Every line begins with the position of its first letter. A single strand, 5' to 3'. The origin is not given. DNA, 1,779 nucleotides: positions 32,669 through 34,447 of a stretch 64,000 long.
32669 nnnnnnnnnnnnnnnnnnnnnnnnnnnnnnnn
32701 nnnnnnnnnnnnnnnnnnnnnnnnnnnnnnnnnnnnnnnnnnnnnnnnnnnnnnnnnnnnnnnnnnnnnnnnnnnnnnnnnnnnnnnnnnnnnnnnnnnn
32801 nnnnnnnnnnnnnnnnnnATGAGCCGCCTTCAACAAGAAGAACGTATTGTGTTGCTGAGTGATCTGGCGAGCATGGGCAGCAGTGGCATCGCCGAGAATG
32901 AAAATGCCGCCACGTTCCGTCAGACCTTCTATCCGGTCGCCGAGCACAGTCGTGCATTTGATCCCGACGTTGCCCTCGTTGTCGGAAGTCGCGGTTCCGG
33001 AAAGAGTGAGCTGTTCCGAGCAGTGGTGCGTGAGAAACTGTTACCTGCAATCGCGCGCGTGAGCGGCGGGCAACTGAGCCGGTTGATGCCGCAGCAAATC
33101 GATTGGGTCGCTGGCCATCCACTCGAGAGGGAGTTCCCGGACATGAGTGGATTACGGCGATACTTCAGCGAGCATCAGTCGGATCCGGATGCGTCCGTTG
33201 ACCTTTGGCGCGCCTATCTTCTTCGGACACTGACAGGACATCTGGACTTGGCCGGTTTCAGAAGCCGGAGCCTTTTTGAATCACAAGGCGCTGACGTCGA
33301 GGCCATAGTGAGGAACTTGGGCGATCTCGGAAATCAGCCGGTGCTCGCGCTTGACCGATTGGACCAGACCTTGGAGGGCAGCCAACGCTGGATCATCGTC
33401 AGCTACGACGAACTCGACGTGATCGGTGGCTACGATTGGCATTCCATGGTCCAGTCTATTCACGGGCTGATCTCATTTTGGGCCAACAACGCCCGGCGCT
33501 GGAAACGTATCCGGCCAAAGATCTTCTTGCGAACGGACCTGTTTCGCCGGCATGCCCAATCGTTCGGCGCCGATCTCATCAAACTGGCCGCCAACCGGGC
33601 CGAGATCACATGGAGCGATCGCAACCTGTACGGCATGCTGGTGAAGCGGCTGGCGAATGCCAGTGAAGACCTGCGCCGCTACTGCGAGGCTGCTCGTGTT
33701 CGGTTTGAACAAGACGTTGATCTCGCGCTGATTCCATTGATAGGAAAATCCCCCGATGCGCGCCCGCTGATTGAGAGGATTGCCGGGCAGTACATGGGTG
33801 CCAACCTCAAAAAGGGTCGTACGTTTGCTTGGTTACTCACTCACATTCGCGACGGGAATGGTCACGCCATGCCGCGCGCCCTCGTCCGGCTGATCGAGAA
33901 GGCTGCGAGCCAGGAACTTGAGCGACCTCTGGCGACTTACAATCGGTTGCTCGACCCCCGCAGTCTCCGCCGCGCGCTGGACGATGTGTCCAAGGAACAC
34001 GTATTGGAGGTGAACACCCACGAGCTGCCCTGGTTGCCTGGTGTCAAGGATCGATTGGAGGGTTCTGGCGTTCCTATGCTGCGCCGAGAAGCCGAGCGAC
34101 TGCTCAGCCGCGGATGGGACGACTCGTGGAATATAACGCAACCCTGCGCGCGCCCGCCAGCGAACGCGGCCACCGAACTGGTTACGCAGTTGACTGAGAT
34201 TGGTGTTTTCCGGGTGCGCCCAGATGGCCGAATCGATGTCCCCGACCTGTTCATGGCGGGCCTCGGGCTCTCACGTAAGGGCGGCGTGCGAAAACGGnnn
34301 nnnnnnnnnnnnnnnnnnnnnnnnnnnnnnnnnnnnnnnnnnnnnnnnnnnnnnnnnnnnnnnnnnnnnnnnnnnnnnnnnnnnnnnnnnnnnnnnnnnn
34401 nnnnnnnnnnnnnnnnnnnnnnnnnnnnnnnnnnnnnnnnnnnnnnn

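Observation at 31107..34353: Translationally coupled three-gene cassette (HEPN-like / KGGVGR ParA-class ATPase / P-loop NTPase): candidate undescribed NTPase-driven conflict system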

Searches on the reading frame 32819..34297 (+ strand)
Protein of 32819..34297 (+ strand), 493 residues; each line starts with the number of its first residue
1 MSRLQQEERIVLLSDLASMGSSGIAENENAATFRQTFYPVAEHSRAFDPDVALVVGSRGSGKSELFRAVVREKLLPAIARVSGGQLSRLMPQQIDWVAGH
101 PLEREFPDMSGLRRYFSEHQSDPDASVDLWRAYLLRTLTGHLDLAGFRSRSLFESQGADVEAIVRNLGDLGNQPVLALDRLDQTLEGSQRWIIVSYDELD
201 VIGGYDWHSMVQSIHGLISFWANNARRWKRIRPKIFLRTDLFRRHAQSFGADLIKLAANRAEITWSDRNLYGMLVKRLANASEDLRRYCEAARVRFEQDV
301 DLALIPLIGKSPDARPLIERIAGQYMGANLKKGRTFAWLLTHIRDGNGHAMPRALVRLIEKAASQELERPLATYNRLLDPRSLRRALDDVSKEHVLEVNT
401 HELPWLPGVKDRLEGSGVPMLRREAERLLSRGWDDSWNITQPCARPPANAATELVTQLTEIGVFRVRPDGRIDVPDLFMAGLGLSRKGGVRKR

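Call 4: search_protein_families(library=pfam, proteins=[window:32819-34297:+], max_evalue=0.1)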
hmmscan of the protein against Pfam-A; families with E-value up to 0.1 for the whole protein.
window:32819-34297:+ (493 aa): 4 families
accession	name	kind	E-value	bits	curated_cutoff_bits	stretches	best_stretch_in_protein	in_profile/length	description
PF13191.12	AAA_16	-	2.9e-05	25.1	32.6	1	45-189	20-149/167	AAA ATPase domain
PF06414.18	Zeta_toxin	-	0.039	13.8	22.3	1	47-72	14-39/199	Zeta toxin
PF02463.25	SMC_N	-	0.053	13.4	40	1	43-69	18-44/220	RecF/RecN/SMC N terminal domain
PF24389.1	ORC-CDC6-like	-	0.068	12.3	27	0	25-68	8-51/571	ORC-CDC6-like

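Call 5: search_protein_families(library=ncbifam, proteins=[window:32819-34297:+], max_evalue=0.1)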
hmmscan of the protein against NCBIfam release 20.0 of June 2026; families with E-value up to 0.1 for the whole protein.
window:32819-34297:+ (493 aa): 1 family
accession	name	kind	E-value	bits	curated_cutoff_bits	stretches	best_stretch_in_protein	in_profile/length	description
NF047389.1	ATPase_Sll1717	subfamily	3.7e-27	95.6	75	2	158-470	169-421/454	P-loop ATPase, Sll1717 family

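Call 6: search_protein_families(library=padloc, proteins=[window:32819-34297:+], max_evalue=0.1)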
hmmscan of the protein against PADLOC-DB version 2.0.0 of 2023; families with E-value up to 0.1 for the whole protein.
window:32819-34297:+ (493 aa): 5 families
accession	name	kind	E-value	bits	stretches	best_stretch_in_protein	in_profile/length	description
PDLC04561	PDC-M28C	-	4e-71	238.3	1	26-492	23-478/480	-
PDLC04140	mad8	-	0.0049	14.4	1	51-76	29-54/314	mads_8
PDLC00277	PtuA1|PtuA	-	0.0099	13.1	1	42-70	16-44/423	AAA ATPase domain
PDLC00301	PtuA1|PtuA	-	0.027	11.5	1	39-89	24-74/429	AAA ATPase domain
PDLC00303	PtuA1|PtuA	-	0.062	10.4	1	49-73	11-36/386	AAA ATPase domain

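Call 11: find_homologous_proteins(query=window:32819-34297:+, max_evalue=0.00001)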
Query window:32819-34297:+ (493 aa): 976 proteins with E <= 0.00001 among 8000 candidates; the best 120 are listed.
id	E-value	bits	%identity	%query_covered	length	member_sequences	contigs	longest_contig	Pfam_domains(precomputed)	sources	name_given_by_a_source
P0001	0.0e+0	1109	100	100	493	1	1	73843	-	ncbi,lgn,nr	ncbi:MAG: hypothetical protein HY235_04715 [Acidobacteria bacterium]|nr:hypothetical protein [Acidob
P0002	3.7e-298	1007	91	100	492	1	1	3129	-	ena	-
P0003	6.3e-289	977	88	100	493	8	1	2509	-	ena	-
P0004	5.4e-288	974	88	100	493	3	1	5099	-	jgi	jgi:hypothetical protein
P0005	1.3e-281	952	86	100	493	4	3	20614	-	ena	-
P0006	3.0e-281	951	86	100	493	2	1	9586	-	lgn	-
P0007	7.6e-281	950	86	100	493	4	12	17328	-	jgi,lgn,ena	jgi:hypothetical protein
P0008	3.7e-280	948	86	100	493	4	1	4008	-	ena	-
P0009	1.5e-278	942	86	100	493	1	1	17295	-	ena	-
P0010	4.5e-273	924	85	100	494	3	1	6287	-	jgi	-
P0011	4.2e-271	918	83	100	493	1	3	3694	-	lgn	-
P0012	1.2e-269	913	83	100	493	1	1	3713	-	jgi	-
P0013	2.2e-269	912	83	100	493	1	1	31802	-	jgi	jgi:hypothetical protein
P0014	5.2e-268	908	81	100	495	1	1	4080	-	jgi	jgi:hypothetical protein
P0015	1.4e-267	906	82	100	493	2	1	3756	-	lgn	-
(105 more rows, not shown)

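Call 13: find_encoding_contigs(protein=P0001, flank=10000, max_places=3)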
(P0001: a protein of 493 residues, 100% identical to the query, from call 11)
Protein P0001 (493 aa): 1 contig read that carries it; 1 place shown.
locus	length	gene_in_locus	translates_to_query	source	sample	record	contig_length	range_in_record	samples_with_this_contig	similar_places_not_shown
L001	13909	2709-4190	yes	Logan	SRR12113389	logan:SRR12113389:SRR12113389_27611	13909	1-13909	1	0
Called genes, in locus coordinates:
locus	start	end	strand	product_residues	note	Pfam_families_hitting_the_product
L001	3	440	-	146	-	?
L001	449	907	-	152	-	PF01011:PQQ, PF13360:PQQ_2 (weak), PF01011:PQQ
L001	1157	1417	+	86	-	-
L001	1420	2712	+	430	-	PF01656:CbiA, PF10609:ParA (weak), PF13614:AAA_31 (faint)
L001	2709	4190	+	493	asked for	-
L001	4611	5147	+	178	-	-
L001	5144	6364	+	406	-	PF25919:BSH_CusB (faint), PF25917:BSH_RND (weak), PF25975:CzcB_C (weak), PF25989:YknX_C (weak)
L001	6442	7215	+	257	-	PF21614:DUF6854 (faint), PF07978:NIPSNAP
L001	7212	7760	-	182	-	PF04191:PEMT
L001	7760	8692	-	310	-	PF01075:Glyco_transf_9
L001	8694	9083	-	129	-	-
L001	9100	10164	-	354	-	PF01075:Glyco_transf_9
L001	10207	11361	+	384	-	PF12704:MacB_PCD, PF02687:FtsX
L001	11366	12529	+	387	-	PF12704:MacB_PCD, PF02687:FtsX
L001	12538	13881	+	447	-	PF25917:BSH_RND (weak), PF25973:BSH_CzcB (weak), PF25881:HH_YBHG, PF25876:HH_MFP_RND (weak), PF25954:Beta-barrel_RND_2, PF25989:YknX_C (weak)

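Call 19: find_related_loci(query=A1, collection=genome_contigs, flank=8000)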
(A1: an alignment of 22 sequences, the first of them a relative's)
Query A1 (493 aa) in genome_contigs; peptide patterns used: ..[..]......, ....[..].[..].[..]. (x = any residue, [..] = any of these).
230 stretches matched a pattern; 186 encode a relative of the query (tblastn E <= 1e-3); the best 80 are kept; 80 distinct loci.
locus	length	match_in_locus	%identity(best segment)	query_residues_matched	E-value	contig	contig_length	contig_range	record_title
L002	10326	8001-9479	87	1-493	0e+0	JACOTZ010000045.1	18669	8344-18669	MAG: Acidobacteria bacterium isolate NC_groundwater_57_Pr7_S-0.65um_64_45 FFV18_Sp65_scaffold_18972, whole genome shotgu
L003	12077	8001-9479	79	1-493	0e+0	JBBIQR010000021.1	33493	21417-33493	MAG: Candidatus Solibacter sp. isolate QH2F170213_bin_330 NODE_1407_length_33493_cov_4.943477, whole genome shotgun sequ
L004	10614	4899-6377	75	1-493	0e+0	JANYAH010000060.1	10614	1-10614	MAG: Candidatus Solibacter sp. isolate GL140_5_metabat_219_sub GL140_5_k141_3086788, whole genome shotgun sequence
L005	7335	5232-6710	67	1-493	0e+0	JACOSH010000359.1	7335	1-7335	MAG: Acidobacteria bacterium isolate NC_groundwater_13_Pr7_B-0.1um_65_13 FFV18_Bp1_scaffold_468613, whole genome shotgun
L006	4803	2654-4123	64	4-493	0e+0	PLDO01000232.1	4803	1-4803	MAG: Bryobacterales bacterium isolate palsa_241 73.20111000_P2D.25_contig_3827, whole genome shotgun sequence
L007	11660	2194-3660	62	4-492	0e+0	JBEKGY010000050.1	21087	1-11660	MAG: Terracidiphilus sp. isolate SPRUCE 264 SPRUCE_264_50, whole genome shotgun sequence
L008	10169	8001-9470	64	4-493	0e+0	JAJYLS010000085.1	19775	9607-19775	MAG: Acidobacteria bacterium isolate DBS2-1.bin87 NODE_4842_length_19775_cov_1.309395, whole genome shotgun sequence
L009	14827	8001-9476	65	1-492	0e+0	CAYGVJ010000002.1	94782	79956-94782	MAG TPA_asm: uncultured Solibacteraceae bacterium isolate ERP119294_co1_477 genome assembly, contig: NODE_221_length_947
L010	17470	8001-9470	63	4-493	0e+0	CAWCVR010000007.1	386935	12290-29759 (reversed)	MAG: Bryobacterales bacterium isolate MFD01689.bin.1.102 genome assembly, contig: contig_17691, whole genome shotgun seq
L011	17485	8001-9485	59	1-493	0e+0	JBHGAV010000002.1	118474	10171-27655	MAG: Bryobacteraceae bacterium isolate SBS.BIN.82 SBSBIN82_contig_2, whole genome shotgun sequence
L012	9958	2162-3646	61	1-493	0e+0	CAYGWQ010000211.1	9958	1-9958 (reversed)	MAG TPA_asm: uncultured Acidobacteriota bacterium isolate ERP119294_co3_343 genome assembly, contig: NODE_5708_length_99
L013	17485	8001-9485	54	1-493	2e-165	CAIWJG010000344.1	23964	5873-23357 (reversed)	MAG: uncultured Verrucomicrobia subdivision 3 bacterium isolate Ki1-2-7m_bin-117 genome assembly, contig: bin-117:344/99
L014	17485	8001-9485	60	1-493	0e+0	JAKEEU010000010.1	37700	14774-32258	MAG: candidate division KSB1 bacterium isolate PMV_1_maxbin.001 PMV_1_maxbin.001.k101_37071, whole genome shotgun sequen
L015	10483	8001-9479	53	4-493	3e-159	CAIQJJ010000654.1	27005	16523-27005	MAG: uncultured Anaerolineales bacterium isolate LaPlata-a_bin-2312 genome assembly, contig: bin-2312:654/927, whole gen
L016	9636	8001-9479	53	2-493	2e-157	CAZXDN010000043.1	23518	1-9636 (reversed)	MAG TPA_asm: uncultured Methanotrichaceae archaeon isolate binchicken_co190_334 genome assembly, contig: NODE_3981_lengt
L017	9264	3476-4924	53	12-493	4e-156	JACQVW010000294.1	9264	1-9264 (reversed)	MAG: Planctomycetota bacterium isolate NC_groundwater_1473_Ag_S-0.65um_71_22 S_p65_S5_coassembly_k141_1890728, whole gen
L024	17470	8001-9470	47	1-493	1e-140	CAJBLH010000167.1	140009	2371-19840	MAG: uncultured Desulfobacteraceae bacterium isolate Loc090721-6m_bin-047 genome assembly, contig: bin-047:167/315, whol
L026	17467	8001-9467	47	1-493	6e-140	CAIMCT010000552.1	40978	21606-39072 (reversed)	MAG: uncultured Desulfobacteraceae bacterium isolate Umea1_bin-2529 genome assembly, contig: bin-2529:552/580, whole gen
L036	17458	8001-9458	47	7-493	6e-131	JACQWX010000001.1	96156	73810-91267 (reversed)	MAG: Elusimicrobia bacterium isolate NC_groundwater_1500_Pr4_B-0.1um_67_5 SR1-18-B1_scaffold_31033, whole genome shotgun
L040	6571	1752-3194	48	1-482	1e-126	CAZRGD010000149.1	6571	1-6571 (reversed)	MAG TPA_asm: uncultured Nitrospirota bacterium isolate binchicken_co64_67 genome assembly, contig: NODE_8188_length_6571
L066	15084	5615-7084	47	1-493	5e-140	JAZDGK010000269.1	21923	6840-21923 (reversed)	MAG: Pseudomonadota bacterium isolate MEGAHIT-group-0.260 k141_21003434, whole genome shotgun sequence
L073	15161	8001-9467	45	1-493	3e-111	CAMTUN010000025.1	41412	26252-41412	MAG: uncultured beta proteobacterium isolate G04_MAG_00030 genome assembly, contig: G04_MAG_00030_000000000028, whole ge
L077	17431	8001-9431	43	1-482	2e-108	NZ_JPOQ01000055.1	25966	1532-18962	Ferrovum myxofaciens strain P3G Contig55, whole genome shotgun sequence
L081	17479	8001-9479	42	2-491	4e-106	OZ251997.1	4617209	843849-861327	MAG: Candidatus Multivorans sp. isolate 0020eb3c-7439-4c9e-8c72-55202c0a045f genome assembly, chromosome: 1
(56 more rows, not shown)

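Call 28: search_solved_structures(query=A4, max_evalue=10, show_alignments=2)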
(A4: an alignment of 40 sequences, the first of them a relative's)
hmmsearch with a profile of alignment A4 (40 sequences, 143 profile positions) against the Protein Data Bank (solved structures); distinct sequences matched with E-value up to 10: 2.
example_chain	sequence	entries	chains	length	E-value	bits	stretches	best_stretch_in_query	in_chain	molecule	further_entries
1wol_A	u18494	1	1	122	0.69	13.3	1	9-71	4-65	122aa long conserved hypothetical protein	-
6m3q_F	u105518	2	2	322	1.4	12.4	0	57-105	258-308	Spectrin beta chain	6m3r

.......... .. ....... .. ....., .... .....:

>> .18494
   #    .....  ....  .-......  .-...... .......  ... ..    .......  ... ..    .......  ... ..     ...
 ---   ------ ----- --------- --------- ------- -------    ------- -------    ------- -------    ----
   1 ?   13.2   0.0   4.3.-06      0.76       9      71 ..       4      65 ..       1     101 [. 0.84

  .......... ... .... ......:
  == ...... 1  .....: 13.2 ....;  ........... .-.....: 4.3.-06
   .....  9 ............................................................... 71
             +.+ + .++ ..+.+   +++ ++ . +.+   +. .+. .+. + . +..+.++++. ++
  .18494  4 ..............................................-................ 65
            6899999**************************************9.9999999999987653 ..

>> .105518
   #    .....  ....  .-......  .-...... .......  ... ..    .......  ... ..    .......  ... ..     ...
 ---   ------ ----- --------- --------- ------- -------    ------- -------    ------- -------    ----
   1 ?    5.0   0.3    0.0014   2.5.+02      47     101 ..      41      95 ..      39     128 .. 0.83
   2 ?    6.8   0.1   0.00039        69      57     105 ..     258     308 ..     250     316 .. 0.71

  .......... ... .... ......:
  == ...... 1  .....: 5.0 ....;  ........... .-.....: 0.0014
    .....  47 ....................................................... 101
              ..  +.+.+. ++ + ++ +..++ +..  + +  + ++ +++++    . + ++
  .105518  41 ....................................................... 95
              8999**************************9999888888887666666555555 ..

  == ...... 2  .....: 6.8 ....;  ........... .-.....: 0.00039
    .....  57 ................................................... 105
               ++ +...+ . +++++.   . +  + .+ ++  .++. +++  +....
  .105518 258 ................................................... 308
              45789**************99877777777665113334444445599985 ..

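Call 29: search_protein_families(library=pfam, alignment_id=A4, max_evalue=0.1)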
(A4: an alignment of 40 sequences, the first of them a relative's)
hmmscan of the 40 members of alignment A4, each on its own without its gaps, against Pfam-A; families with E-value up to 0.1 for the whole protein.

A. member 1, L002:6287-6709:+ (141 aa): 1 family
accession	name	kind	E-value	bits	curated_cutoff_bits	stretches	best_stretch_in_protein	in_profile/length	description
PF05168.19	HEPN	-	0.042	14.4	22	0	20-73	14-67/117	HEPN domain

B. families by the number of members that match (of 40 scanned): 5 families
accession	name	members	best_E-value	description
PF05168.19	HEPN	37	4e-09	HEPN domain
PF09584.15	Phageshock_PspD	2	0.025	Phage shock protein PspD (Phageshock_PspD)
PF03483.22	B3_4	1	0.035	B3/4 domain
PF21535.2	HVO_2248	1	0.047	Uncharacterized motility-related protein HVO_2248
PF18728.6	HEPN_AbiV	1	0.065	AbiV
